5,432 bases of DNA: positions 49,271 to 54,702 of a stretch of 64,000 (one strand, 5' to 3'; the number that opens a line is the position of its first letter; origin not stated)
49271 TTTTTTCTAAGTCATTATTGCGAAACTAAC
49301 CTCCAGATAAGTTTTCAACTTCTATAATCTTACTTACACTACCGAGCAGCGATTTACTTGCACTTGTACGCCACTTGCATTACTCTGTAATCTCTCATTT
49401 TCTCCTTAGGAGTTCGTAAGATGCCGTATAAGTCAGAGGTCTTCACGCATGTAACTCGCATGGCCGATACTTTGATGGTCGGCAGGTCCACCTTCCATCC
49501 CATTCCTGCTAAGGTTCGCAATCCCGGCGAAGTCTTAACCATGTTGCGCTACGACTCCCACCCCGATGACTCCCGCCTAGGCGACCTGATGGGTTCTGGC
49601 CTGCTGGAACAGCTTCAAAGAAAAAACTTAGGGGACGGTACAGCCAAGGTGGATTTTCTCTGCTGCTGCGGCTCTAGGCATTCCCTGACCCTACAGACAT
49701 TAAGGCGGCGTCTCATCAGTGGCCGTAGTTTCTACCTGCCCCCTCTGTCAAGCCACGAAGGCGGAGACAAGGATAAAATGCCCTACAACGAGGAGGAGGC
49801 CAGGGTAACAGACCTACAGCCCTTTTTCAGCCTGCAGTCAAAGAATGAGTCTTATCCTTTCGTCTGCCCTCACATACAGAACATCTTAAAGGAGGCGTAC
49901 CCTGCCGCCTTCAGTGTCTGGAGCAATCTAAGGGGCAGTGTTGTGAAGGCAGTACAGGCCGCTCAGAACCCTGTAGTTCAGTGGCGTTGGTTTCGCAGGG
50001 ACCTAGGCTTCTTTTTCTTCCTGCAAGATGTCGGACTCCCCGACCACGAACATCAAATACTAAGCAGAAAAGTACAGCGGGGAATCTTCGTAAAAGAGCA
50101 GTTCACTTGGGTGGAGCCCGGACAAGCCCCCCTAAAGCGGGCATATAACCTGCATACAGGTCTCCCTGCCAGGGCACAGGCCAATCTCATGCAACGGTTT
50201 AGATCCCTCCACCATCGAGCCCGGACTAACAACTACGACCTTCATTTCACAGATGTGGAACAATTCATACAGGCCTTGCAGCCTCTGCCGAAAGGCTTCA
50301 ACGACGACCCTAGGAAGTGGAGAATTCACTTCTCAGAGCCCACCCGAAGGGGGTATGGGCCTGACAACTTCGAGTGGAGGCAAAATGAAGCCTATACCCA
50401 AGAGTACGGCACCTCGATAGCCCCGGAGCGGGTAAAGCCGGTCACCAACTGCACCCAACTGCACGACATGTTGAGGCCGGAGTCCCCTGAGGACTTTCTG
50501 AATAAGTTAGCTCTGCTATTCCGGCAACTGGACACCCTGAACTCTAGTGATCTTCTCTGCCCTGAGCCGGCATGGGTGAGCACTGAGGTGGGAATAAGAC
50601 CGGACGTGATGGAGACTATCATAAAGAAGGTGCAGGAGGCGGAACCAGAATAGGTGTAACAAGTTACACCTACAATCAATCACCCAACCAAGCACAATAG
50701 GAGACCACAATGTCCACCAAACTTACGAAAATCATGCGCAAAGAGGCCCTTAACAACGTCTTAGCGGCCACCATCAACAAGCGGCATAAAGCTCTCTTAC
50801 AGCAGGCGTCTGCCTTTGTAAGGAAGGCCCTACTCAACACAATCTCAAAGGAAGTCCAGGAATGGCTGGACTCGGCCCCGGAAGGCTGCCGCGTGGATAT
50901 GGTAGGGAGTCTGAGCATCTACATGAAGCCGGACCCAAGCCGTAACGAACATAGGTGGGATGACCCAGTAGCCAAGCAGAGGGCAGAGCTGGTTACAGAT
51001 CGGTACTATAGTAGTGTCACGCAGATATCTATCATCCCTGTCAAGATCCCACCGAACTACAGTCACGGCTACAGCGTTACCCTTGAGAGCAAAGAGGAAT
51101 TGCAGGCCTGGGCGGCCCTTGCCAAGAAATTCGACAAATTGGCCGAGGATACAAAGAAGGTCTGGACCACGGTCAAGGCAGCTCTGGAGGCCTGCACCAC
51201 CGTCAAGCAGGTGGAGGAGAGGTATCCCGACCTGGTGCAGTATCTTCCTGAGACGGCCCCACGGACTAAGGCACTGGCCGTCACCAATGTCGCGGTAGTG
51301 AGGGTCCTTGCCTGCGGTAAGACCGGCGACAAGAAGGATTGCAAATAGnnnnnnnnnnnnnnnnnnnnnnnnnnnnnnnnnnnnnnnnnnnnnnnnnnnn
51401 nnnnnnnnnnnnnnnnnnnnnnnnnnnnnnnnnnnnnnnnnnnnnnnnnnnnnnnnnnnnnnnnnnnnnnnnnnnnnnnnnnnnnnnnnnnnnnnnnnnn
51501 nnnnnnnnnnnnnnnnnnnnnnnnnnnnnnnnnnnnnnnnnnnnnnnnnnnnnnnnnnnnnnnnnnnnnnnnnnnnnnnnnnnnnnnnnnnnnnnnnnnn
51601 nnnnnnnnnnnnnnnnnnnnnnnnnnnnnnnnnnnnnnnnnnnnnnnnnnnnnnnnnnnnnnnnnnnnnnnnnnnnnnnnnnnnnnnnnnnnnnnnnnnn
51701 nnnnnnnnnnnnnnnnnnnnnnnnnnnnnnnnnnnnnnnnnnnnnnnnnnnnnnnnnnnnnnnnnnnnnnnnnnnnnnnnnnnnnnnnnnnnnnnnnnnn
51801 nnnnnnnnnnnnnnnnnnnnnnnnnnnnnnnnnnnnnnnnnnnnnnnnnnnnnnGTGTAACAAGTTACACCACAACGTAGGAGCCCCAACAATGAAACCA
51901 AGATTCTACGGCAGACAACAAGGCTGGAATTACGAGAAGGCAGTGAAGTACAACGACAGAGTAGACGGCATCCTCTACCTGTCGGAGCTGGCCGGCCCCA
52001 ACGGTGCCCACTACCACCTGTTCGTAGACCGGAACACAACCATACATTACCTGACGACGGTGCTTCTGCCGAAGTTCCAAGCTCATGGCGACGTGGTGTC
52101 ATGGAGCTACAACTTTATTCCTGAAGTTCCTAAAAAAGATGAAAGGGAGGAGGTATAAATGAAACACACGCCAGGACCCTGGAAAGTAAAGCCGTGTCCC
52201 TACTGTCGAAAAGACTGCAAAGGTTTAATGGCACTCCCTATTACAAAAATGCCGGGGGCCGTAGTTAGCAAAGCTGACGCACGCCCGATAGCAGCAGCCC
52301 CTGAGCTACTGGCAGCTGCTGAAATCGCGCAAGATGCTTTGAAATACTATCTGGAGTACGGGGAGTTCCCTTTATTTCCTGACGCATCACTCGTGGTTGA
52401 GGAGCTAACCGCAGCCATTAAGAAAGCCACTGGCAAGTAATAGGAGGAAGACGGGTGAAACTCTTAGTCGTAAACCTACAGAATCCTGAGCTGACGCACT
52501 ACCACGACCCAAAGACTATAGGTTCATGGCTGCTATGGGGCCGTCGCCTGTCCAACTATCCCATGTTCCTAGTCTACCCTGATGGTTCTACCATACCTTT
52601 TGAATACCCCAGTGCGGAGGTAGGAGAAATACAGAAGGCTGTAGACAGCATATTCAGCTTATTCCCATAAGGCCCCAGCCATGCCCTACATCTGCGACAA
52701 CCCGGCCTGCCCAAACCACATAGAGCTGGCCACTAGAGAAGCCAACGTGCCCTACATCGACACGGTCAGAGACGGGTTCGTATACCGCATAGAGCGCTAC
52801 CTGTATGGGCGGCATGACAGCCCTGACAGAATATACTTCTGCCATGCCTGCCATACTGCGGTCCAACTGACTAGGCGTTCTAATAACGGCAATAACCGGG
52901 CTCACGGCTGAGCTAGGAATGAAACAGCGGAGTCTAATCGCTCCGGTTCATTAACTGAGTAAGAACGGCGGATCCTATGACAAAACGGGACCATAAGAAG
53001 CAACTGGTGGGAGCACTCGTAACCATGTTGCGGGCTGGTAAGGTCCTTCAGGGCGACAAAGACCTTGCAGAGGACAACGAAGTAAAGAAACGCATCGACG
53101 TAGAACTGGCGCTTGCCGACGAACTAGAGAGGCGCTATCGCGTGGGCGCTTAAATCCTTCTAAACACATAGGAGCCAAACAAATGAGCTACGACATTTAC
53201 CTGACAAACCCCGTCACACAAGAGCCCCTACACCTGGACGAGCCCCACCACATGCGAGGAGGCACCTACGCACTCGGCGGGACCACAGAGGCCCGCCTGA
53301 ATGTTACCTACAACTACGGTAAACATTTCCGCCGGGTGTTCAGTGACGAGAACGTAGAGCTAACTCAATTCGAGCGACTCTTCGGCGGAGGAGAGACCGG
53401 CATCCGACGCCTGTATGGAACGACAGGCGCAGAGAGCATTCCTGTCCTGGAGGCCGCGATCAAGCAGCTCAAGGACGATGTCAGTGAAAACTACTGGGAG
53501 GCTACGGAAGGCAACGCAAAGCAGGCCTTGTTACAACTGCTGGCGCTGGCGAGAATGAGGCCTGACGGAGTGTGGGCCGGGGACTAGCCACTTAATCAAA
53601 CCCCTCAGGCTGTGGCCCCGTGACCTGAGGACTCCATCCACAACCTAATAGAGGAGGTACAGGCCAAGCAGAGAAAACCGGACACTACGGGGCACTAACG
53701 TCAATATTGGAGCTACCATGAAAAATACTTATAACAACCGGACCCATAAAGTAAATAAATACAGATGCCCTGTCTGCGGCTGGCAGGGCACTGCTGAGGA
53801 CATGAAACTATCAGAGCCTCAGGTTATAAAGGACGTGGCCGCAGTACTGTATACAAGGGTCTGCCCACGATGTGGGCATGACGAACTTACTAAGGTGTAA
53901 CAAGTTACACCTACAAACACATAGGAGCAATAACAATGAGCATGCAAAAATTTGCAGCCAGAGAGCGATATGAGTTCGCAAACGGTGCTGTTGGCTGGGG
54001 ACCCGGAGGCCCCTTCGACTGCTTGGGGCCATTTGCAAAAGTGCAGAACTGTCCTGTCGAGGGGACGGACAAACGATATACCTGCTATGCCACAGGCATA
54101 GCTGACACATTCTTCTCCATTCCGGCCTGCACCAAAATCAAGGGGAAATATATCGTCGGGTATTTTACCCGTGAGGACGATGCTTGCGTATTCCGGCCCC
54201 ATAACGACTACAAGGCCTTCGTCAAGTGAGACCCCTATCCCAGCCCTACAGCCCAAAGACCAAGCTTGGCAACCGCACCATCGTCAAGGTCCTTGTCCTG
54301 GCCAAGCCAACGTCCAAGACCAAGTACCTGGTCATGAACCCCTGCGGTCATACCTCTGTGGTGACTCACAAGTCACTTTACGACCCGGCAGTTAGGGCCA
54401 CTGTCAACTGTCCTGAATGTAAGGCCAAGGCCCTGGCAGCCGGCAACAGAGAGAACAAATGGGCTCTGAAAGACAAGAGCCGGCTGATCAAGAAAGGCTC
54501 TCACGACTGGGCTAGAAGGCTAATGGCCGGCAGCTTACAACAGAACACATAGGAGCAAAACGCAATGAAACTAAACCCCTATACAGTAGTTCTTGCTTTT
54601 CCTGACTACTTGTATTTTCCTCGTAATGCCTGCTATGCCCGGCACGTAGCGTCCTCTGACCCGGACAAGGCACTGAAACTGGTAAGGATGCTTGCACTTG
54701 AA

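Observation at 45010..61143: Twelve copies of a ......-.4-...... dyad punctuate the rightward early/middle block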

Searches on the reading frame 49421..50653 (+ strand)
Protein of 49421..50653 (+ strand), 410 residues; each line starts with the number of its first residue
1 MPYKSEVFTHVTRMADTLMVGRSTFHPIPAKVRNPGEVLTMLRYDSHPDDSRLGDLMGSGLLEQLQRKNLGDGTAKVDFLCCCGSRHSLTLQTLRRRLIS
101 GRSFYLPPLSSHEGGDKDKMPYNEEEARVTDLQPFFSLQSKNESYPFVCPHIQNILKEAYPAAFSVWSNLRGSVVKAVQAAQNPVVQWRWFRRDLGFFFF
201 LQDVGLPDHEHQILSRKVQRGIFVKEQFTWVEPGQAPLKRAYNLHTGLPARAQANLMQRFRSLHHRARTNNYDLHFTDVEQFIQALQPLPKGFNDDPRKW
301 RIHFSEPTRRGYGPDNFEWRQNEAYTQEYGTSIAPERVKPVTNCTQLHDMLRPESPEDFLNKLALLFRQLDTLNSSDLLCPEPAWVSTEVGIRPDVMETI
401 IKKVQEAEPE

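Call 6: search_protein_families(library=pfam, proteins=[window:49421-50653:+])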
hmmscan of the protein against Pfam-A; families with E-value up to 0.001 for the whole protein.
window:49421-50653:+ (410 aa): 0 families

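Call 7: search_protein_families(library=phrogs, proteins=[window:49421-50653:+])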
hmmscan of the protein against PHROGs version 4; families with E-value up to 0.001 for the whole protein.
window:49421-50653:+ (410 aa): 0 families

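Call 55: search_solved_structures(query=window:49421-50653:+, max_evalue=1)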
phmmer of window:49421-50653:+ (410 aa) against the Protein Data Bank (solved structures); distinct sequences matched with E-value up to 1: 0.

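Call 64: find_homologous_proteins(query=window:49421-50653:+)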
Query window:49421-50653:+ (410 aa): 1 proteins with E <= 0.001 among 2521 candidates.
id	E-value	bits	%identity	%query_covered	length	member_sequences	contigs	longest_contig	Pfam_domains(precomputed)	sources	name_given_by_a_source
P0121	2.0e-276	935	100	97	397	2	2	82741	-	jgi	jgi:hypothetical protein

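Call 77: search_protein_families(library=ncbifam, proteins=[window:49421-50653:+], max_evalue=0.01)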
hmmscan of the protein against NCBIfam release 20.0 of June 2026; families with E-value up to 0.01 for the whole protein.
window:49421-50653:+ (410 aa): 0 families

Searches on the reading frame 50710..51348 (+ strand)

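Call 24: search_protein_families(library=pfam, proteins=[window:50710-51348:+], max_evalue=0.01)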
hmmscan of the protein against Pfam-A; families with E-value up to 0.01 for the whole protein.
window:50710-51348:+ (212 aa): 1 family
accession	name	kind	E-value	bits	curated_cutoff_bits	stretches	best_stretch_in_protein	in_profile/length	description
PF18757.6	Nmad5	-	2.2e-10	41.4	27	1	4-191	2-189/206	Nucleotide modification associated domain 5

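Call 25: search_protein_families(library=phrogs, proteins=[window:50710-51348:+], max_evalue=0.01)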
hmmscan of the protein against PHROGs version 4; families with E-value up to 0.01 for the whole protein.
window:50710-51348:+ (212 aa): 2 families
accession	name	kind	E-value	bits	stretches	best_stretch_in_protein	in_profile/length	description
phrog_1965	-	unknown function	4.6e-14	54.4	1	1-191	1-192/208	-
phrog_15487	-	DNA, RNA and nucleotide metabolism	0.00067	20.4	1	144-195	184-236/253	DNA polymerase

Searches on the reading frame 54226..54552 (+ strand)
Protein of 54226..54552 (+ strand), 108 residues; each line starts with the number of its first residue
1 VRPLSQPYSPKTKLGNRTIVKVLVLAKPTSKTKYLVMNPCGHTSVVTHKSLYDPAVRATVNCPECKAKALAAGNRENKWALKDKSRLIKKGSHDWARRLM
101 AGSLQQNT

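Call 24: search_protein_families(library=pfam, proteins=[window:54226-54552:+], max_evalue=0.01)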
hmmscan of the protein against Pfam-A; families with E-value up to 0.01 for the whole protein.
window:54226-54552:+ (108 aa): 1 family
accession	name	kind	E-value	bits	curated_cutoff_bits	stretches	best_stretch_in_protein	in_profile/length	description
PF20120.5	DUF6510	-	0.0021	18.3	26.4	1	39-80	31-72/86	Family of unknown function (DUF6510)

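Call 25: search_protein_families(library=phrogs, proteins=[window:54226-54552:+], max_evalue=0.01)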
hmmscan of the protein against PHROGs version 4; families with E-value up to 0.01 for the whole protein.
window:54226-54552:+ (108 aa): 0 families
